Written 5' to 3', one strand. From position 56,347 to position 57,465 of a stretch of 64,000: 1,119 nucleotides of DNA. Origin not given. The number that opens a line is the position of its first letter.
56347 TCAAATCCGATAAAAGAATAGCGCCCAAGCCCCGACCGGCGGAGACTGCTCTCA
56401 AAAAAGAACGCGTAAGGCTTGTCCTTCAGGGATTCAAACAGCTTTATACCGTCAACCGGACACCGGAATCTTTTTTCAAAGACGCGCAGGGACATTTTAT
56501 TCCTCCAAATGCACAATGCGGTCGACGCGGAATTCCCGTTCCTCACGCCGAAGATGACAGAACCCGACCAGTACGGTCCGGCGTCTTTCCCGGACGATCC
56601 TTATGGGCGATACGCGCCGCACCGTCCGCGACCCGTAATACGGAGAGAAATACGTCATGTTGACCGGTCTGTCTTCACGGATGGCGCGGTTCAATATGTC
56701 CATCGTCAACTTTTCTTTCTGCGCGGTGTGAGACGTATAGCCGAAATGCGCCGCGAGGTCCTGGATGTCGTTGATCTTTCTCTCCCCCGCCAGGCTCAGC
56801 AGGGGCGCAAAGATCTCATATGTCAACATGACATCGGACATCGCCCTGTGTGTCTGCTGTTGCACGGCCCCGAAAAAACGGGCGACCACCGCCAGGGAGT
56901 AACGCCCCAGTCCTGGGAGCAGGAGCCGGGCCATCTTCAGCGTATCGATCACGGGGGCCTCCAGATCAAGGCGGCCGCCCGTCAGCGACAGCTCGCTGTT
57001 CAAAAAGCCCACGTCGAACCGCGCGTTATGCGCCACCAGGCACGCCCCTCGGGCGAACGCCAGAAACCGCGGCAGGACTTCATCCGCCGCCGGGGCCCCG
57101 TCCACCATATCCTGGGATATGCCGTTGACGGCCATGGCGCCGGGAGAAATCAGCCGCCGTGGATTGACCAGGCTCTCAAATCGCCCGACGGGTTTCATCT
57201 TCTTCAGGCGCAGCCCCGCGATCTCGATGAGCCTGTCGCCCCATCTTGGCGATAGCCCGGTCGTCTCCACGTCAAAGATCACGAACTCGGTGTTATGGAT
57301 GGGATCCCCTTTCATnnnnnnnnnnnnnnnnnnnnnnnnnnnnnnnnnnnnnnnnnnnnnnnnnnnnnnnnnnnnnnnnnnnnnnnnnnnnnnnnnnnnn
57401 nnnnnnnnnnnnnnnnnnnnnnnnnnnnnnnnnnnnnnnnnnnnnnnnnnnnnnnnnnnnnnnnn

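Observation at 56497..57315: DnaQ-type 3'-5' exonuclease fused to a WYL domain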

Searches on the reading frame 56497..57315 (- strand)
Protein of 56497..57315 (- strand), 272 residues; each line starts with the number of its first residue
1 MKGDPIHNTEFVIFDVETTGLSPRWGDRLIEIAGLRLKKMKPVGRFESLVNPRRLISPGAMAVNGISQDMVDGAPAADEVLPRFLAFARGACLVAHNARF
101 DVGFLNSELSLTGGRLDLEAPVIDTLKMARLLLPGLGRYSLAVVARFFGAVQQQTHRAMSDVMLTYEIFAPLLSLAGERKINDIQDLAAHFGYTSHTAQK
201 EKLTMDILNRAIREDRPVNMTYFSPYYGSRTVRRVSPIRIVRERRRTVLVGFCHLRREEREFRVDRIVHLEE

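Call 3: search_protein_families(library=pfam, proteins=[window:56497-57315:-], max_evalue=10)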
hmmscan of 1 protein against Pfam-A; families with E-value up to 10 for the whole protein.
window:56497-57315:- (272 aa): 4 families
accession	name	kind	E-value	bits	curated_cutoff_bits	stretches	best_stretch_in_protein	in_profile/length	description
PF00929.31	RNase_T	-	4e-37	128.7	24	1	12-169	1-164/164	Exonuclease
PF13280.12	WYL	-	1.9e-16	60.2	21.8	1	205-271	3-69/70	WYL domain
PF13482.12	RNase_H_2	-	7.3e-05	23.2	22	1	74-169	41-134/165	RNase_H superfamily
PF21762.3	DEDDh_C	-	0.073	13.6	27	1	89-168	106-184/188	DNA polymerase III subunit epsilon-like, C-terminal domain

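Call 4: search_protein_families(library=ncbifam, proteins=[window:56497-57315:-], max_evalue=1)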
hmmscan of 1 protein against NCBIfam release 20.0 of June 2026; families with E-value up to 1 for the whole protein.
window:56497-57315:- (272 aa): 33 families (the best 25 are shown)
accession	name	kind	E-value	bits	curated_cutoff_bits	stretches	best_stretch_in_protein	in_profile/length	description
NF005906.0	PRK07883.1-4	equivalog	1.5e-50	172.1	495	1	6-203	3-199/563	DEDD exonuclease domain-containing protein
NF005905.0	PRK07883.1-3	equivalog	1.2e-46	159.5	508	1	4-200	19-215/581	DEDD exonuclease domain-containing protein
NF001688.0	PRK00448.1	equivalog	2.2e-45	154.8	873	1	6-207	420-619/1445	PolC-type DNA polymerase III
NF005907.0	PRK07883.1-5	equivalog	1.6e-42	145.7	454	1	3-202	22-220/584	DEDD exonuclease domain-containing protein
TIGR01405.1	polC_Gram_pos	equivalog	2e-40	138.4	1043.45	1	5-202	185-380/1211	DNA polymerase III subunit alpha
NF005289.0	PRK06807.1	equivalog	2.6e-38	132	335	1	9-239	8-228/313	3'-5' exonuclease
NF005981.0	PRK08074.1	equivalog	8.7e-37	126.6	789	1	8-189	2-182/931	ATP-dependent DNA helicase DinG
NF005836.0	PRK07740.1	equivalog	2.5e-34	118.8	261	1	4-189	54-239/244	hypothetical protein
TIGR01406.1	dnaQ_proteo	equivalog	2.5e-33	115.6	222.7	1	12-174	3-170/231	DNA polymerase III subunit epsilon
NF004316.1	PRK05711.1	equivalog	5.4e-33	114.6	196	1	12-173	4-170/234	DNA polymerase III subunit epsilon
NF005904.0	PRK07883.1-2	equivalog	3.3e-32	111.5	969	1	5-189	26-210/584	DEDD exonuclease domain-containing protein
NF006316.0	PRK08517.1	equivalog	2.6e-30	105.6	247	1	4-202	65-257/270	3'-5' exonuclease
NF005903.0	PRK07883.1-1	equivalog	6.8e-30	104.1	1038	1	6-202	37-239/642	DEDD exonuclease domain-containing protein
NF004964.0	PRK06310.1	equivalog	3.7e-29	101.9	236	1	6-173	4-171/250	DNA polymerase III subunit epsilon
NF004719.0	PRK06063.1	equivalog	4e-29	101.6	389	1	8-181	15-185/331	DEDDh family exonuclease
TIGR00573.1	dnaq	subfamily_domain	5.6e-29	101.2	71.5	1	8-208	6-207/217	exonuclease, DNA polymerase III, epsilon subunit family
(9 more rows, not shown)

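Call 5: search_protein_families(library=padloc, proteins=[window:56497-57315:-], max_evalue=1)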
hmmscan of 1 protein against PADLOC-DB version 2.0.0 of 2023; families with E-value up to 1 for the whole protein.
window:56497-57315:- (272 aa): 6 families
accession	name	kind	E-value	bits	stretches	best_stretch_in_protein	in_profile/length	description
PDLC01247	DEDDh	-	8.6e-39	131.4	1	12-169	1-138/139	"CAS-I,CAS-II,CAS-III,CAS-IV,CAS-V,CAS-VI; associated"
PDLC05027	PDC-S48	-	1.1e-38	131.5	1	8-200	3-195/411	-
PDLC05028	PDC-S48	-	3.4e-30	103.1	1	3-178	12-185/512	-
PDLC01457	WYL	-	5.7e-15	53.5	1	188-271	110-192/229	"CAS-I,CAS-II,CAS-III,CAS-IV,CAS-V,CAS-VI; associated_signaling"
PDLC01652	WYL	-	1.2e-13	49.7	1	193-270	8-77/162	"CAS-I,CAS-II,CAS-III,CAS-IV,CAS-V,CAS-VI; associated_signaling"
PDLC03787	RTasWYL-YodC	-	2.4e-07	28.2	1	200-271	275-348/354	DRT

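Call 7: find_homologous_proteins(query=window:56497-57315:-)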
Query window:56497-57315:- (272 aa): 1764 proteins with E <= 0.001 among 4416 candidates; the best 120 are listed.
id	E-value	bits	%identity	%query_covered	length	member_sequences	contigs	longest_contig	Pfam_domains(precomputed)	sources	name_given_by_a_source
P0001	2.0e-176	603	100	100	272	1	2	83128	PF00929.32,PF13280.13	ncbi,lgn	-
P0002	5.5e-82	293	54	98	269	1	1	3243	PF00929.32,PF13280.13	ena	-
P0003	5.7e-82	293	54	97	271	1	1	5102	PF00929.32,PF13280.13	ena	-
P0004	7.6e-80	286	54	97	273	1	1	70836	PF00929.32,PF13482.13,PF13280.13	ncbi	-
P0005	1.8e-78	282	54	96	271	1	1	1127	PF00929.32,PF13482.13,PF13280.13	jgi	jgi:DNA polymerase III epsilon subunit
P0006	2.1e-75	271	51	97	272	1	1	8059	PF00929.32,PF13280.13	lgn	-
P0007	2.1e-74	268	51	97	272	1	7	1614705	PF00929.32,PF13280.13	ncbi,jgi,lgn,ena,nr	ncbi:MAG TPA: exonuclease domain-containing protein [Candidatus Omnitrophota bacterium]|nr:exonuclea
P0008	4.7e-72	261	48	98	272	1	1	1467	PF00929.32,PF13482.13,PF13280.13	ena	-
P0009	4.3e-70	254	50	98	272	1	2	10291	PF00929.32,PF13280.13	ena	-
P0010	4.6e-70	254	47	98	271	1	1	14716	PF00929.32,PF13280.13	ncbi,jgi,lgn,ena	ncbi:MAG: exonuclease domain-containing protein [Candidatus Omnitrophota bacterium]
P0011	8.5e-68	247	47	99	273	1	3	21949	PF00929.32,PF13482.13,PF13280.13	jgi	-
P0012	1.6e-67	246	47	98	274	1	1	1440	PF00929.32,PF13280.13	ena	-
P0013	1.4e-66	243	47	99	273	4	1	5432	PF00929.32,PF13482.13,PF13280.13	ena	-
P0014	6.8e-65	237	45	98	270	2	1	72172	PF00929.32,PF13482.13,PF13280.13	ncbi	-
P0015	1.9e-64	236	46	97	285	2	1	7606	PF00929.32,PF13280.13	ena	-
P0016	2.8e-64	235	46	97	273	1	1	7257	PF00929.32,PF13280.13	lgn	-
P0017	4.5e-64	234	46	96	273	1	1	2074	PF00929.32,PF13280.13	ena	-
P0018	4.7e-64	234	46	97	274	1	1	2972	PF00929.32,PF13280.13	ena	-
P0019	5.4e-64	234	43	100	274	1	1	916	PF00929.32,PF13482.13,PF13280.13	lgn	-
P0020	5.7e-64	234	47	100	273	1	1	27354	PF00929.32,PF13280.13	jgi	jgi:DNA polymerase III epsilon subunit family exonuclease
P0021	6.3e-64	234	45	96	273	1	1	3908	PF00929.32,PF13280.13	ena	-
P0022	1.9e-63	232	47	98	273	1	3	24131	PF00929.32,PF13280.13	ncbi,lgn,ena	-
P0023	3.5e-63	231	44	97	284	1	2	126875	PF00929.32,PF13280.13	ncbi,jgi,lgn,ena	-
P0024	3.6e-63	231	46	98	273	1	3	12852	PF00929.32,PF13482.13,PF13280.13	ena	-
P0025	3.7e-63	231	45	98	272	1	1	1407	PF00929.32,PF13482.13,PF13280.13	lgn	-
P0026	7.0e-63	230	45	97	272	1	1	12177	PF00929.32,PF13482.13,PF13280.13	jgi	-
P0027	2.2e-62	229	46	98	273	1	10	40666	PF00929.32,PF13482.13,PF13280.13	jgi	-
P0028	2.6e-62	229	45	96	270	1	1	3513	PF00929.32,PF13280.13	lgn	-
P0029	9.1e-62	227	45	98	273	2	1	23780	PF00929.32,PF13482.13,PF13280.13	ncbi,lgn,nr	ncbi:MAG: exonuclease domain-containing protein [Candidatus Omnitrophica bacterium]|nr:exonuclease d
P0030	1.2e-61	226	45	98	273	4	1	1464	PF00929.32,PF13482.13,PF13280.13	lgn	-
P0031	1.5e-61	226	43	100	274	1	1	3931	PF00929.32,PF13280.13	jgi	jgi:DNA polymerase III epsilon subunit family exonuclease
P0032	5.5e-61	224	45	98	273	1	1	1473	PF00929.32,PF13482.13,PF13280.13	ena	-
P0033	7.5e-61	224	46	98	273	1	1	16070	PF00929.32,PF13482.13,PF13280.13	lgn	-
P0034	1.8e-60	223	46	98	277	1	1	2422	PF00929.32,PF13482.13,PF13280.13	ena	-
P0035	1.8e-60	223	45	99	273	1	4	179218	PF00929.32,PF13280.13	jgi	jgi:DNA polymerase III epsilon subunit family exonuclease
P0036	2.1e-60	222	43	100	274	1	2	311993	PF00929.32,PF13280.13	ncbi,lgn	-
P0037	2.9e-60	222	45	98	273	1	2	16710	PF00929.32,PF13482.13,PF13280.13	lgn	-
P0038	3.3e-60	222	43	98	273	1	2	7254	PF00929.32,PF13482.13,PF13280.13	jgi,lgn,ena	-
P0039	7.4e-60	221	46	98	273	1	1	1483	PF00929.32,PF13482.13,PF13280.13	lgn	-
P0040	7.7e-60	220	45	98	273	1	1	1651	PF00929.32,PF13482.13,PF13280.13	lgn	-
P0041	1.1e-59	220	45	98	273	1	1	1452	PF00929.32,PF13280.13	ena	-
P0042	1.8e-59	219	44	98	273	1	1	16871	PF00929.32,PF13482.13,PF13280.13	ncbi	ncbi:MAG: exonuclease domain-containing protein [Candidatus Omnitrophota bacterium]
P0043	2.4e-59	219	43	96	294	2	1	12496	PF00929.32,PF13280.13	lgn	-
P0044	1.8e-58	216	41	99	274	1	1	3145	PF00929.32,PF13482.13,PF13280.13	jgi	jgi:DNA polymerase III epsilon subunit family exonuclease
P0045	1.9e-58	216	42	98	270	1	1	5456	PF00929.32,PF13280.13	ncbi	-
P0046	2.1e-58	216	44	98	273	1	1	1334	PF00929.32,PF13482.13,PF13280.13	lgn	-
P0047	3.4e-58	215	44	100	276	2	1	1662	PF00929.32,PF13482.13,PF13280.13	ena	-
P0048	3.4e-58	215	44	100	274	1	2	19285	PF00929.32,PF13280.13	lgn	-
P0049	4.0e-58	215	42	98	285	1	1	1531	PF00929.32,PF13280.13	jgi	jgi:DNA polymerase III epsilon subunit family exonuclease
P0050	4.1e-58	215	45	98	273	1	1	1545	PF00929.32,PF13482.13,PF13280.13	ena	-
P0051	5.9e-58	214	51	75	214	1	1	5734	PF00929.32,PF13482.13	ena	-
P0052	1.5e-57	213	43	98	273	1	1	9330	PF00929.32,PF13280.13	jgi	-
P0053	1.8e-57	213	44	99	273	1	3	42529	PF00929.32,PF13482.13,PF13280.13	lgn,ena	-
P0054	2.0e-57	213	44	99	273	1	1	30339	PF00929.32,PF13482.13,PF13280.13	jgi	-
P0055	2.4e-57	212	43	98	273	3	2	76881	PF00929.32,PF13482.13,PF13280.13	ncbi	-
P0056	3.4e-57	212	45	98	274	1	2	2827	PF00929.32,PF13482.13,PF13280.13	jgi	jgi:DNA polymerase III epsilon subunit family exonuclease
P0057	1.2e-56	210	41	100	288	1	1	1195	PF00929.32,PF13280.13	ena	-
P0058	1.2e-56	210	59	65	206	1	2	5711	PF00929.32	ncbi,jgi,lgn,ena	-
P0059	1.4e-56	210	43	98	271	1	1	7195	PF00929.32,PF13482.13,PF13280.13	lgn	-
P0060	2.1e-56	209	53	69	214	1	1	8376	PF00929.32,PF13482.13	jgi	-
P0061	6.4e-56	208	56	68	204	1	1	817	PF00929.32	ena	-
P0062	6.4e-56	208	44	96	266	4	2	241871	PF00929.32,PF13482.13,PF13280.13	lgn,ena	-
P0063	2.1e-55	206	56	68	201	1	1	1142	PF00929.32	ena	-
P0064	2.1e-55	206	43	98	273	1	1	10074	PF00929.32,PF13482.13,PF13280.13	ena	-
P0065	2.5e-55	206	42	100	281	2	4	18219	PF00929.32,PF13482.13,PF13280.13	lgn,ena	-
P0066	4.0e-55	205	43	98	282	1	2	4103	PF00929.32,PF13482.13,PF13280.13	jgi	-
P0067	6.6e-55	204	43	98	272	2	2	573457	PF00929.32,PF13280.13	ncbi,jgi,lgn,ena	-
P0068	1.1e-54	204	40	100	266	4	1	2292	PF00929.32,PF13280.13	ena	-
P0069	1.3e-54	203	52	75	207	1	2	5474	PF00929.32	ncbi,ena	-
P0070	1.3e-54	203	57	64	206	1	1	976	PF00929.32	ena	-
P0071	1.5e-54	203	53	68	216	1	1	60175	PF00929.32,PF13482.13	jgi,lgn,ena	-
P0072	3.1e-54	202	42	98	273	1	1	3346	PF00929.32,PF13280.13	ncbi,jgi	jgi:DNA polymerase III epsilon subunit family exonuclease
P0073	6.0e-54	201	53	71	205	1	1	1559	PF00929.32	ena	-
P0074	9.8e-54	200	42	98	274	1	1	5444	PF00929.32,PF13280.13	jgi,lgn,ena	-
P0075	3.6e-53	199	52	69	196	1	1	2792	PF00929.32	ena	-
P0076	5.0e-53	198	57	66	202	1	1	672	PF00929.32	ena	-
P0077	5.0e-53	198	51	76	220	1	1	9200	PF00929.32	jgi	-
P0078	5.1e-53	198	54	68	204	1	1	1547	PF00929.32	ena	-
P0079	5.8e-53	198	42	98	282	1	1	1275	PF00929.32,PF13482.13,PF13280.13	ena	-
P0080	9.2e-53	197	43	100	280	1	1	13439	PF00929.32,PF13280.13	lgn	-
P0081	1.0e-52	197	49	73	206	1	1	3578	PF00929.32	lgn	-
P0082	2.0e-52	196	51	69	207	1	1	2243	PF00929.32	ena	-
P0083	2.8e-52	196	41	98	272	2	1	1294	PF00929.32,PF13280.13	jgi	-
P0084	5.1e-52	195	54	67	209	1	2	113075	PF00929.32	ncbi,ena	-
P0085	6.0e-52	195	53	72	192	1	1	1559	PF00929.32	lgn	-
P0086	6.1e-52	195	55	69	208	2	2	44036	PF00929.32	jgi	-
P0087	9.9e-52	194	51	69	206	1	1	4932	PF00929.32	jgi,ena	-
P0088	1.0e-51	194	49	73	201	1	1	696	PF00929.32,PF13482.13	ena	-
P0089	1.1e-51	194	53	65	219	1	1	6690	PF00929.32,PF13482.13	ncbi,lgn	-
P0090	1.3e-51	194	52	73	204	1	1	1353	PF00929.32,PF13482.13,PF16473.12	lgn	-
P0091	1.9e-51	193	55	66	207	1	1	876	PF00929.32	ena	-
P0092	2.2e-51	193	52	69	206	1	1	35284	PF00929.32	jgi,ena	-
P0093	2.8e-51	192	52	69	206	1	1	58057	PF00929.32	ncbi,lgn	-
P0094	2.9e-51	192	52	69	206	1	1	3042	PF00929.32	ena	-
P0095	4.0e-51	192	52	73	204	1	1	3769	PF00929.32,PF13482.13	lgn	-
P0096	4.9e-51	192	52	70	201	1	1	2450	PF00929.32,PF13482.13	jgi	jgi:DNA polymerase III epsilon subunit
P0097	5.9e-51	191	41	96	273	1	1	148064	PF00929.32,PF13482.13,PF13280.13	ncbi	ncbi:MAG: exonuclease domain-containing protein [Candidatus Omnitrophota bacterium]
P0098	7.1e-51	191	54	67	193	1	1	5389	PF00929.32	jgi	jgi:DNA polymerase III subunit epsilon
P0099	7.1e-51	191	52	68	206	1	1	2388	PF00929.32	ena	-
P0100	7.7e-51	191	51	74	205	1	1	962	PF00929.32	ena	-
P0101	8.3e-51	191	52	68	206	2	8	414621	PF00929.32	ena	-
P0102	8.6e-51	191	55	68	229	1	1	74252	PF00929.32,PF13482.13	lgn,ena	-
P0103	1.0e-50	191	42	98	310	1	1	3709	PF00929.32,PF13280.13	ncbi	ncbi:MAG: exonuclease domain-containing protein [Candidatus Omnitrophota bacterium]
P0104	1.3e-50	190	51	69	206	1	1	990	PF00929.32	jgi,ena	-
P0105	1.4e-50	190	51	70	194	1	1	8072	PF00929.32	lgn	-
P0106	1.4e-50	190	50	67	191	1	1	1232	PF00929.32,PF13482.13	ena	-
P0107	1.7e-50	190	51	69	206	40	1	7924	PF00929.32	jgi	-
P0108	1.8e-50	190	51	69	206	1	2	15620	PF00929.32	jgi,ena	-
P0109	2.4e-50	189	51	69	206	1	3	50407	PF00929.32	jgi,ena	-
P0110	2.7e-50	189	40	98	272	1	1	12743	PF00929.32,PF13482.13,PF13280.13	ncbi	-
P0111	2.7e-50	189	52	67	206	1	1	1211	PF00929.32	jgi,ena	-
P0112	2.7e-50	189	52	69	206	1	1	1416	PF00929.32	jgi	jgi:DNA polymerase III epsilon subunit family exonuclease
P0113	3.0e-50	189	55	64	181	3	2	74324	PF00929.32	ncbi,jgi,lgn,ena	-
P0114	3.2e-50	189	50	69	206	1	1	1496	PF00929.32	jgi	-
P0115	3.4e-50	189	51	69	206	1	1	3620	PF00929.32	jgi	jgi:DNA polymerase III epsilon subunit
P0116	3.5e-50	189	52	69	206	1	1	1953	PF00929.32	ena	-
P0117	3.9e-50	189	51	67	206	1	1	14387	PF00929.32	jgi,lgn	-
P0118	4.0e-50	189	53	65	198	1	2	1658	PF00929.32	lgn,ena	-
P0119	4.0e-50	189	51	69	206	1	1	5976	PF00929.32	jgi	-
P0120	5.7e-50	188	52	68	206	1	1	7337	PF00929.32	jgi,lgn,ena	-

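Call 8: find_encoding_contigs(protein=P0001, flank=10000, max_places=3)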
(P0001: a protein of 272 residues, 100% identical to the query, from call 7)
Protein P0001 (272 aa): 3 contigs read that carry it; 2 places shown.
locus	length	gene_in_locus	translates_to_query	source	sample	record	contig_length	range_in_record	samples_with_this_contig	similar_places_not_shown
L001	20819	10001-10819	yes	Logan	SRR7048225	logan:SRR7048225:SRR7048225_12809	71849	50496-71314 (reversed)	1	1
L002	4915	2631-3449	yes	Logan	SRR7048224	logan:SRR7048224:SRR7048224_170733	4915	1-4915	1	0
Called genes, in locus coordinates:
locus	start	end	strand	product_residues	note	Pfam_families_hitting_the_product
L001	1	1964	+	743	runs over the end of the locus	-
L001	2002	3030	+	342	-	PF01841:Transglut_core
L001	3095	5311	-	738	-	PF03176:MMPL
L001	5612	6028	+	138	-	-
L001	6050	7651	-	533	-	-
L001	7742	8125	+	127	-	PF01588:tRNA_bind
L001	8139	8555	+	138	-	PF01894:YjbQ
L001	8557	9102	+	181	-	PF03692:CxxCxxCC (weak)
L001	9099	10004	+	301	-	PF09924:LPG_synthase_C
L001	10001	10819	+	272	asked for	PF00929:RNase_T, PF13280:WYL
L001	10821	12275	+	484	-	PF04715:, PF00425:Chorismate_bind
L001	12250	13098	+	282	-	PF01063:Aminotran_4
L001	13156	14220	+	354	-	PF28175:T4SS_LegC2C7 (faint)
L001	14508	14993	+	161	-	PF13404:HTH_AsnC-type (weak), PF13412:HTH_24, PF13384:HTH_23 (weak), PF01037:AsnC_trans_reg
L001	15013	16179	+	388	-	PF00155:Aminotran_1_2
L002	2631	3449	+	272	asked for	PF00929:RNase_T, PF13280:WYL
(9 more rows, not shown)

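Call 9: find_encoding_contigs(protein=P0007, flank=8000, max_places=3)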
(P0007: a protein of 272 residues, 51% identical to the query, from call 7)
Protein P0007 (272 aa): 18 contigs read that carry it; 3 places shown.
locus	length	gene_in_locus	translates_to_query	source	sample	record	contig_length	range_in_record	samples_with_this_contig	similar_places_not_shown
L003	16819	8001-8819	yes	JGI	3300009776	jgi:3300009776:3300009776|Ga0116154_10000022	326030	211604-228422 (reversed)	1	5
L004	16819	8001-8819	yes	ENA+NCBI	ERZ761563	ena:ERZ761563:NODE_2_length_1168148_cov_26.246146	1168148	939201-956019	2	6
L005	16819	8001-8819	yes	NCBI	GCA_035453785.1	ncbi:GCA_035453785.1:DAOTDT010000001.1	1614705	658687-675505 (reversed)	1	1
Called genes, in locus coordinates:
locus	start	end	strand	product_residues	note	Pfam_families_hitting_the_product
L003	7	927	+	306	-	PF01180:DHO_dh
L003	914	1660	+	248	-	PF00215:OMPdecase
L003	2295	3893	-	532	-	-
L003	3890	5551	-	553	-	-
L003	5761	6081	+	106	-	PF01588:tRNA_bind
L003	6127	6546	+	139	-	PF01894:YjbQ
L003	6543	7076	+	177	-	PF03692:CxxCxxCC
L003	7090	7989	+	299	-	PF09924:LPG_synthase_C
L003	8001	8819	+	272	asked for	PF00929:RNase_T, PF13280:WYL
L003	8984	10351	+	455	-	PF24161:CCDC39 (weak), PF13428:TPR_14 (faint), PF13181:TPR_8 (faint), PF13414:TPR_11, PF13432:TPR_16 (weak), PF14559:TPR_19 (weak), PF00515:TPR_1, PF07719:TPR_2 (weak), +1 more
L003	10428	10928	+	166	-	PF13412:HTH_24, PF01037:AsnC_trans_reg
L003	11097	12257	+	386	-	PF00155:Aminotran_1_2, PF01041:DegT_DnrJ_EryC1 (weak)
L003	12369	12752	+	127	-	PF13431:TPR_17 (faint), PF13181:TPR_8 (faint)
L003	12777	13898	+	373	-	PF16491:Peptidase_M48_N, PF01435:Peptidase_M48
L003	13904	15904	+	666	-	-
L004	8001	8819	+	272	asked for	PF00929:RNase_T, PF13280:WYL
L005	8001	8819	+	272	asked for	PF00929:RNase_T, PF13280:WYL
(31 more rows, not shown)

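Call 11: find_encoding_contigs(protein=P0036, flank=8000, max_places=2)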
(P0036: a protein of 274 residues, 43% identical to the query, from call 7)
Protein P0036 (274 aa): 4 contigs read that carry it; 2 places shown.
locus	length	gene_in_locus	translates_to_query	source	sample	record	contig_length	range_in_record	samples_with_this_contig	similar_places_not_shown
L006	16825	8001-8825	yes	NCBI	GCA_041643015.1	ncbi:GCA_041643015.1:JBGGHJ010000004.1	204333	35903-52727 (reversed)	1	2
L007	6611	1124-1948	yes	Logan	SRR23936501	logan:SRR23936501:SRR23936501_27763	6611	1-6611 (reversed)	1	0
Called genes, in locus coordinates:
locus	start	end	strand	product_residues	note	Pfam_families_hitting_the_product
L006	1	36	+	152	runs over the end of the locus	PF00137:ATP-synt_C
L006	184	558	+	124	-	-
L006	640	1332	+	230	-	PF13936:HTH_38 (weak)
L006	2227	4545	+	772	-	-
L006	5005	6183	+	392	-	PF00089:Trypsin, PF13365:Trypsin_2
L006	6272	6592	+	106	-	PF01588:tRNA_bind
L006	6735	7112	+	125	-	-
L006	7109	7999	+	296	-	PF09924:LPG_synthase_C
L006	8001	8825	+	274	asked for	PF00929:RNase_T, PF13280:WYL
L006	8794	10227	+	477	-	PF04715:, PF00425:Chorismate_bind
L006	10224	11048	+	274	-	PF01063:Aminotran_4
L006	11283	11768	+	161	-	PF13404:HTH_AsnC-type (faint), PF13412:HTH_24, PF01037:AsnC_trans_reg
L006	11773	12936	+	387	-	PF00155:Aminotran_1_2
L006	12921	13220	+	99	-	PF08827:DUF1805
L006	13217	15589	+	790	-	PF07719:TPR_2 (faint), PF12895:ANAPC3, PF13432:TPR_16 (faint), PF14559:TPR_19 (faint), PF12969:DUF3857, PF01841:Transglut_core, PF04473:DUF553 (weak)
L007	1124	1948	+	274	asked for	PF00929:RNase_T, PF13280:WYL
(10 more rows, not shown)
